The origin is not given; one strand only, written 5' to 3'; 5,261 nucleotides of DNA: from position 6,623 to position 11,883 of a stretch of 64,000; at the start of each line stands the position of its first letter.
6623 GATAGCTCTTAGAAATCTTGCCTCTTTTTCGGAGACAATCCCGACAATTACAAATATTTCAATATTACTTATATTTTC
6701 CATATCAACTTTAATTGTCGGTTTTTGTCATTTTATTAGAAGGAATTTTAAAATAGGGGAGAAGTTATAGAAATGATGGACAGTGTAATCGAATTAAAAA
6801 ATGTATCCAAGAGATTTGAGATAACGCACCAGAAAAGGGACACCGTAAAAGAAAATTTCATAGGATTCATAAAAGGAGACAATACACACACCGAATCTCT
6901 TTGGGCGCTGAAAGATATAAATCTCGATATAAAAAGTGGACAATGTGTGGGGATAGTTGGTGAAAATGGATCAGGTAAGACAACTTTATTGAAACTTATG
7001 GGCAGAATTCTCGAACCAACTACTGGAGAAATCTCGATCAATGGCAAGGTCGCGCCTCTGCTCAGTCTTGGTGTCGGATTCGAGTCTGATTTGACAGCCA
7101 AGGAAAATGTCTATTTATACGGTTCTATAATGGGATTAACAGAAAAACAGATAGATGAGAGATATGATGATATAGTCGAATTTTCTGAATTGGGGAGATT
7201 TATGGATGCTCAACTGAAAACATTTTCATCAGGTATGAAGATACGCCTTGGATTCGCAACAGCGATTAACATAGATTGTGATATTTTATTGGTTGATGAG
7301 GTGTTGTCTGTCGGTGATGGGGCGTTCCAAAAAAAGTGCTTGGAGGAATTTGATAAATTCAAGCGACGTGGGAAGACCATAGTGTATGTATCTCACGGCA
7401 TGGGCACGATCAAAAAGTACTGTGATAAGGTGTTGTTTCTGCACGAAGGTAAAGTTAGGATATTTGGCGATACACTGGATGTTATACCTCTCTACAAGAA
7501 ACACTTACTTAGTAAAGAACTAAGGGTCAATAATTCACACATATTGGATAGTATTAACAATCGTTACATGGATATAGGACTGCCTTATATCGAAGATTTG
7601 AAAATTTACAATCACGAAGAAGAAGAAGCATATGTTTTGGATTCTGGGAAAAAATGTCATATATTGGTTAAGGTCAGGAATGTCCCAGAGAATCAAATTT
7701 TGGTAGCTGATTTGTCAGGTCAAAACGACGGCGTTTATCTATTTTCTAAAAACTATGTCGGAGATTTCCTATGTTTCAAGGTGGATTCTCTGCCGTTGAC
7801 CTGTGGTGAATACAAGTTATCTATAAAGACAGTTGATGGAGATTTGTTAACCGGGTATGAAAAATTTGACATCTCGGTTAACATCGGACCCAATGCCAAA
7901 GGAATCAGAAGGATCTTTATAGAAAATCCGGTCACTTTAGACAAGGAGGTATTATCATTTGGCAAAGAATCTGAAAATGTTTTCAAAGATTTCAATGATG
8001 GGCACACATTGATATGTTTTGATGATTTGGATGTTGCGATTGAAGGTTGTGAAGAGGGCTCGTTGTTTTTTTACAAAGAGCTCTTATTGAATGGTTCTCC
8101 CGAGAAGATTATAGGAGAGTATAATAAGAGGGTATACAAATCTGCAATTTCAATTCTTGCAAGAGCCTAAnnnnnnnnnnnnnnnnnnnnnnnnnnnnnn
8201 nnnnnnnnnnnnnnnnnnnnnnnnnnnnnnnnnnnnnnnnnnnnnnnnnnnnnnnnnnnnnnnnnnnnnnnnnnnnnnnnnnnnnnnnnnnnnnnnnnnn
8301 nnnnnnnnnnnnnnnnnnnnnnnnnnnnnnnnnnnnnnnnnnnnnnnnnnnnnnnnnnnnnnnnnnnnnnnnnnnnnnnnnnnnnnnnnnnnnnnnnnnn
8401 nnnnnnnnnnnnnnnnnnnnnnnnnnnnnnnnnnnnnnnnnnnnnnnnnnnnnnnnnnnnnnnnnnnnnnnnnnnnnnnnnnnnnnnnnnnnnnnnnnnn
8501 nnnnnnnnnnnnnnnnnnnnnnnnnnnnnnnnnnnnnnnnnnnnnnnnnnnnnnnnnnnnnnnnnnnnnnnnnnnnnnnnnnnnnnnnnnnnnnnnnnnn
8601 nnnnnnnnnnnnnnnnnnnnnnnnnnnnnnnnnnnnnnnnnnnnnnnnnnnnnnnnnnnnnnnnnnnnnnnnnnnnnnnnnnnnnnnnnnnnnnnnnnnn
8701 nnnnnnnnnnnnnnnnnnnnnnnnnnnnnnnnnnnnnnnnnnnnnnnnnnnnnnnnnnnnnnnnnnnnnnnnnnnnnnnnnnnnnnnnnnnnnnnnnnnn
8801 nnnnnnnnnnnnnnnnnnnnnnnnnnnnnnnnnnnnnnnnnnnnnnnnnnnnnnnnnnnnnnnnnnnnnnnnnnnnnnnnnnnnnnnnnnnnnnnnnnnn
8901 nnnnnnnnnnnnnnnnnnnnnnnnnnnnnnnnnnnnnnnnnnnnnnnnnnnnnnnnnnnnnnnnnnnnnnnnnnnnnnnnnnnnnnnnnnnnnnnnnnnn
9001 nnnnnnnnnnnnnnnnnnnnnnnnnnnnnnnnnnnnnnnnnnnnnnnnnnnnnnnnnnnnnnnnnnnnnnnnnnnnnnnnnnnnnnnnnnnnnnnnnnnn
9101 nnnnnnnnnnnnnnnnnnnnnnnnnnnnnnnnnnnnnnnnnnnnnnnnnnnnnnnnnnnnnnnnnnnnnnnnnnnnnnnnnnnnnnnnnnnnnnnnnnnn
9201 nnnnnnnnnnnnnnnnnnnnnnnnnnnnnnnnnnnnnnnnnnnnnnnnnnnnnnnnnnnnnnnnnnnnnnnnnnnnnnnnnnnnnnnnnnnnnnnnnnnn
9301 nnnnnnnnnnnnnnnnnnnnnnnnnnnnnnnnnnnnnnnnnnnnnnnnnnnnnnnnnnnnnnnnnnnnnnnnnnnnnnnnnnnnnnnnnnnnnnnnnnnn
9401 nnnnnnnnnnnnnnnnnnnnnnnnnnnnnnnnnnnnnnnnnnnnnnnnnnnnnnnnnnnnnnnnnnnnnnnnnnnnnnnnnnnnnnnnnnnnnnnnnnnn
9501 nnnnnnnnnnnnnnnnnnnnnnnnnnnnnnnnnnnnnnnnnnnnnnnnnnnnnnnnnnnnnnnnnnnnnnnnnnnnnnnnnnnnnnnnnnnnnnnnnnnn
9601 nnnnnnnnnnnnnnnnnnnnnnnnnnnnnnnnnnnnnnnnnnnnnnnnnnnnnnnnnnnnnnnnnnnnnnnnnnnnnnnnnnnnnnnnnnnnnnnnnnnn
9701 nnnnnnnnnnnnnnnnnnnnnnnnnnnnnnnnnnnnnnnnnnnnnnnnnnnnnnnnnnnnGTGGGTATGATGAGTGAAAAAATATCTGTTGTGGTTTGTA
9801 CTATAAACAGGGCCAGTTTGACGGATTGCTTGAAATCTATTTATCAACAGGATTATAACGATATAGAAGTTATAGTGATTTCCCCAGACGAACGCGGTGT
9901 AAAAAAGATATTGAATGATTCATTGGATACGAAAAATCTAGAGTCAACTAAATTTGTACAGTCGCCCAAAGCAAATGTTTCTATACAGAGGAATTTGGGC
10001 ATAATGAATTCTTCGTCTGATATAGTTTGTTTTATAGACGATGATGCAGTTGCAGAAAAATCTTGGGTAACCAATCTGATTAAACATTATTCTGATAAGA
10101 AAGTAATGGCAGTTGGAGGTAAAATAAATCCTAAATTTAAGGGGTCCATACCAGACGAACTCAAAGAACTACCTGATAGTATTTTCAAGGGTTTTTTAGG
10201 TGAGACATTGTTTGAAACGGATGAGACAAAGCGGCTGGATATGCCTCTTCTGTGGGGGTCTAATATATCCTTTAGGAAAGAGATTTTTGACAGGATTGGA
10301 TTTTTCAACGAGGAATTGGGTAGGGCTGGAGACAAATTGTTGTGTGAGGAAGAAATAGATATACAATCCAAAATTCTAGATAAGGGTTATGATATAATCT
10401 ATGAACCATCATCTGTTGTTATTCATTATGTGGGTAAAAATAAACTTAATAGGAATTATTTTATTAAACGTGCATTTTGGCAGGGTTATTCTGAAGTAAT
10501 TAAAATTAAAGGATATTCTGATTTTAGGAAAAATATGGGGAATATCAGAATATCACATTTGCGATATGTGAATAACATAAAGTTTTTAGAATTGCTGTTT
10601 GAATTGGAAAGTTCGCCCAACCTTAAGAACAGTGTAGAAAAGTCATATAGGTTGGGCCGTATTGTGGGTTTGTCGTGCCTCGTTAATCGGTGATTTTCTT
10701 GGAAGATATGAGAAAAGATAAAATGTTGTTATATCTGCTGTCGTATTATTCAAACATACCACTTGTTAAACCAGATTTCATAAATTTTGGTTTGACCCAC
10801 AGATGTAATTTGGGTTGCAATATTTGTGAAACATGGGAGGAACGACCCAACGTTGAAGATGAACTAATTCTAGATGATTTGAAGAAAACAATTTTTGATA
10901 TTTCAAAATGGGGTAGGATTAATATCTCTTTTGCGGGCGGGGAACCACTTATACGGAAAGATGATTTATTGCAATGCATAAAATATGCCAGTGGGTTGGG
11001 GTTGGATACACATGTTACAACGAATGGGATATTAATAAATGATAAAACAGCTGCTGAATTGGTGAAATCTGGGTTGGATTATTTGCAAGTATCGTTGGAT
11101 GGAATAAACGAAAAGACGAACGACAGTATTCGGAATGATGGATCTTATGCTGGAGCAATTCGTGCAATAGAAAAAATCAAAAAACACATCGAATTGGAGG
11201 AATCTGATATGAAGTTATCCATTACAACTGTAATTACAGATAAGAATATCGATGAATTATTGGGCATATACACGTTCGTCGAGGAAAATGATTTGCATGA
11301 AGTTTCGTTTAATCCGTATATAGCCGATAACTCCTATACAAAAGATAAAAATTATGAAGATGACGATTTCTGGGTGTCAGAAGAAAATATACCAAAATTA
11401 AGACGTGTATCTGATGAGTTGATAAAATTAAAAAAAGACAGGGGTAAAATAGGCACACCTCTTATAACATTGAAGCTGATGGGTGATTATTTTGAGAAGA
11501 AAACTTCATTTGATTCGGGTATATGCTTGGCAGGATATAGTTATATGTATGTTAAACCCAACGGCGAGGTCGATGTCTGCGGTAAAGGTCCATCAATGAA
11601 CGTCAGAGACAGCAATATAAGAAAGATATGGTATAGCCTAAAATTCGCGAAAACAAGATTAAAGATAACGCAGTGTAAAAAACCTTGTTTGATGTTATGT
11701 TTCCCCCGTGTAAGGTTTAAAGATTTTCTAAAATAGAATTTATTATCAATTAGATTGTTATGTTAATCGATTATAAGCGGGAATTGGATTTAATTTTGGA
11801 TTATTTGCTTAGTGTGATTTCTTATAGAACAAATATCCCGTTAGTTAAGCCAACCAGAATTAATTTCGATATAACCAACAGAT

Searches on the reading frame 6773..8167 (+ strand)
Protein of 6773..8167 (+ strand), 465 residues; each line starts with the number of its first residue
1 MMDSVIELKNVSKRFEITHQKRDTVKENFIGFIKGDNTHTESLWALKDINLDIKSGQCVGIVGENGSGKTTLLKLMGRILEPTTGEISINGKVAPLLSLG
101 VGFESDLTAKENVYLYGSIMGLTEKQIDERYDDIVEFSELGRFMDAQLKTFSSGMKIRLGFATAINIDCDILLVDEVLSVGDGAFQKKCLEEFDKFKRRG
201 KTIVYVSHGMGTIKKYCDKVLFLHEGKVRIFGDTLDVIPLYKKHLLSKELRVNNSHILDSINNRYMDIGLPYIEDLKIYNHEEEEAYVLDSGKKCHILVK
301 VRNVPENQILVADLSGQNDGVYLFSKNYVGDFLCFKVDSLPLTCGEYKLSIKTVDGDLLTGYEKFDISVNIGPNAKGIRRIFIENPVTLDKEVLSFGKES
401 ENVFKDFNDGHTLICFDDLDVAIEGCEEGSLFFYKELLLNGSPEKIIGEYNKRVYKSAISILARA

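Call 27: search_protein_families(library=pfam, proteins=[window:6773-8167:+], max_evalue=0.001)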
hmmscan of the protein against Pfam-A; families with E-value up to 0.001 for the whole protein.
window:6773-8167:+ (465 aa): 3 families
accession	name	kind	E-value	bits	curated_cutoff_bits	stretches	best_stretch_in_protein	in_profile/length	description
PF00005.33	ABC_tran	-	1.7e-20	74.5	25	1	46-177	1-135/137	ABC transporter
PF13304.12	AAA_21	-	2.2e-05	25.1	27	0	59-91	2-40/304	AAA domain, putative AbiEii toxin, Type IV TA system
PF13476.12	AAA_23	-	0.00018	22.6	27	1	48-77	14-40/201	AAA domain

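Call 75: find_homologous_proteins(query=window:6773-8167:+, max_evalue=1e-20)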
Query window:6773-8167:+ (465 aa): 5591 proteins with E <= 1e-20 among 8000 candidates; the best 120 are listed.
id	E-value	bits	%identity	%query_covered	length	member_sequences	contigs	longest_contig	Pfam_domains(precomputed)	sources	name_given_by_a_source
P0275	0.0e+0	1039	100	100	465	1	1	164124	PF00005.34,PF13304.13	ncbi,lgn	-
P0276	5.2e-160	552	54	99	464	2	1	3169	PF00005.34,PF13175.13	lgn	-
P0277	1.5e-157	544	54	98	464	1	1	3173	PF00005.34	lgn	-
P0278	5.5e-157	542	54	98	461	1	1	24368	PF00005.34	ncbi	-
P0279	2.7e-155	536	54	99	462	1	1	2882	PF00005.34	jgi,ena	-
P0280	1.4e-154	534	53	97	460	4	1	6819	PF00005.34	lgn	-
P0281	2.2e-149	517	52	98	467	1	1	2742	PF00005.34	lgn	-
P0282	7.0e-149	515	52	97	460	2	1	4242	PF00005.34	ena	-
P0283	1.9e-148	513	52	97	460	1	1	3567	PF00005.34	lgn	-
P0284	5.1e-144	499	48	99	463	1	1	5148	PF00005.34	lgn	-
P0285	1.3e-142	494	50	98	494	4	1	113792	PF00005.34,PF13304.13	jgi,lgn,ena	-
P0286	1.4e-120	422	46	96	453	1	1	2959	PF00005.34,PF13304.13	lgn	-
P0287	1.3e-118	415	47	98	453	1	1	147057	PF00005.34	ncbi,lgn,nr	ncbi:MAG: ABC transporter ATP-binding protein [Candidatus Aenigmarchaeota archaeon]|nr:ABC transport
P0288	1.3e-114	402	45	98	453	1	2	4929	PF00005.34,PF13304.13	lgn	-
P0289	2.9e-113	397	44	97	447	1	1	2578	PF00005.34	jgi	jgi:ABC-type polysaccharide/polyol phosphate transport system ATPase subunit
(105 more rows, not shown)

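Call 90: find_encoding_contigs(protein=P0275, flank=10000, max_places=2)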
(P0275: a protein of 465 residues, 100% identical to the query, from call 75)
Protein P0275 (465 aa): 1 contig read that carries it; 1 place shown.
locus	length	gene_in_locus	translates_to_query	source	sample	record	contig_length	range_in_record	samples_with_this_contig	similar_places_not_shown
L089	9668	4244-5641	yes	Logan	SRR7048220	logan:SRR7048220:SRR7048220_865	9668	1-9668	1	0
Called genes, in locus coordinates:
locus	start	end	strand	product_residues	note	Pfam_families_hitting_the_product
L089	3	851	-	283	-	?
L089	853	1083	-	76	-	PF13412:HTH_24 (weak), PF09339:HTH_IclR (weak)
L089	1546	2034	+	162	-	PF13412:HTH_24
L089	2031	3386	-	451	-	PF13231:PMT_2 (weak)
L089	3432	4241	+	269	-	PF01061:ABC2_membrane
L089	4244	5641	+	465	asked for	PF00005:ABC_tran, PF13304:AAA_21 (faint)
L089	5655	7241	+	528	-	-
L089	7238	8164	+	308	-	PF00535:Glycos_transf_2, PF13641:Glyco_tranf_2_3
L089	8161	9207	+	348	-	PF13353:Fer4_12 (weak), PF04055:Radical_SAM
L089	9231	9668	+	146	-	?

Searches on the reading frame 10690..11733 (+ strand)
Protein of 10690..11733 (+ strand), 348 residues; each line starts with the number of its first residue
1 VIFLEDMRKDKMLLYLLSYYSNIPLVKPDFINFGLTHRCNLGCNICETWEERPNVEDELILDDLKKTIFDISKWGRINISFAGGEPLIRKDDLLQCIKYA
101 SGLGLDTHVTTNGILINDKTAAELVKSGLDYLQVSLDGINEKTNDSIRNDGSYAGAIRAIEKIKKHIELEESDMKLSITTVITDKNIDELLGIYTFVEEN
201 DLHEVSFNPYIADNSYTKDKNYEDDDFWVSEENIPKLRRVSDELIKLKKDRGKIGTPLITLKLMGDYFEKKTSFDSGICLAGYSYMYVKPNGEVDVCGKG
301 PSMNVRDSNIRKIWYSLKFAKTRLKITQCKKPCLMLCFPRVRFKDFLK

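Call 27: search_protein_families(library=pfam, proteins=[window:10690-11733:+], max_evalue=0.001)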
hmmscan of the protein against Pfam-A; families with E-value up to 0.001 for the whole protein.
window:10690-11733:+ (348 aa): 3 families
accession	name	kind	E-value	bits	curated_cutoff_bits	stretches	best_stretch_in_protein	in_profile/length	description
PF04055.27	Radical_SAM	-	1.4e-23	84.3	29.5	1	35-196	3-165/166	Radical SAM superfamily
PF13353.11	Fer4_12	-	1.4e-06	29.1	22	1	37-145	13-124/137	4Fe-4S single cluster domain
PF13186.11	SPASM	-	8.9e-05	23.1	21.5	1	279-333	1-63/67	Iron-sulfur cluster-binding domain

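Call 30: search_protein_families(library=ncbifam, proteins=[window:10690-11733:+], max_evalue=1e-10)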
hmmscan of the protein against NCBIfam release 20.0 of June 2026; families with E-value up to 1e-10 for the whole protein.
window:10690-11733:+ (348 aa): 42 families (the best 25 are shown)
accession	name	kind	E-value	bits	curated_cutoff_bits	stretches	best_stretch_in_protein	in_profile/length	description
TIGR04545.1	rSAM_ahbD_hemeb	equivalog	8.3e-30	104.4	500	1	31-197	2-162/339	heme b synthase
TIGR04347.1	pseudo_SAM_Halo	equivalog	4e-28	98.8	525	1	33-256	42-254/390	TIGR04347 family pseudo-SAM/SPASM protein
TIGR04055.1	rSAM_NirJ2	equivalog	7.8e-28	97.9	500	1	31-321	2-280/326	putative heme d1 biosynthesis radical SAM protein NirJ2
TIGR04054.1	rSAM_NirJ1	equivalog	1.7e-26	92.8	650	1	31-208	38-208/387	putative heme d1 biosynthesis radical SAM protein NirJ1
TIGR04546.1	rSAM_ahbC_deAc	equivalog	4.6e-26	91.5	650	1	29-208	39-211/390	12,18-didecarboxysiroheme deacetylase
NF038283.1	viperin_w_prok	equivalog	2.7e-25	89.1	180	1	30-191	3-171/281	viperin family antiviral radical SAM protein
TIGR02109.1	PQQ_syn_pqqE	equivalog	3e-25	88.9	381.35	1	32-323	10-290/358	pyrroloquinoline quinone biosynthesis protein PqqE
TIGR04051.1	rSAM_NirJ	equivalog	9e-25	87.4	515.45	1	33-206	6-172/354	heme d1 biosynthesis radical SAM protein NirJ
TIGR04317.1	W_rSAM_matur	equivalog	7.8e-24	84.4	380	1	35-225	10-199/349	tungsten cofactor oxidoreductase radical SAM maturase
NF050035.1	rSAM_WgK_link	exception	4.2e-23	81.9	650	1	27-192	7-166/367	radical SAM/SPASM peptide maturase WgkB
NF045574.1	sacti_mat_StsB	exception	4.8e-23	81.7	625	1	31-231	98-287/466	StsB family radical SAM/SPASM domain sactipeptide maturase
TIGR03962.1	mycofact_rSAM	equivalog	5.1e-23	81.8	265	1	28-198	11-174/339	mycofactocin radical SAM maturase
TIGR02668.1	moaA_archaeal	equivalog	3.7e-21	75.4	325.25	1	34-211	15-190/303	GTP 3',8-cyclase MoaA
TIGR04303.1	GeoRSP_rSAM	equivalog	4.9e-21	75.6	400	1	28-317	4-278/325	GeoRSP system radical SAM/SPASM protein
NF001199.0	PRK00164.2-1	equivalog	7.3e-21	74.6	231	1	34-199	17-177/308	GTP 3',8-cyclase MoaA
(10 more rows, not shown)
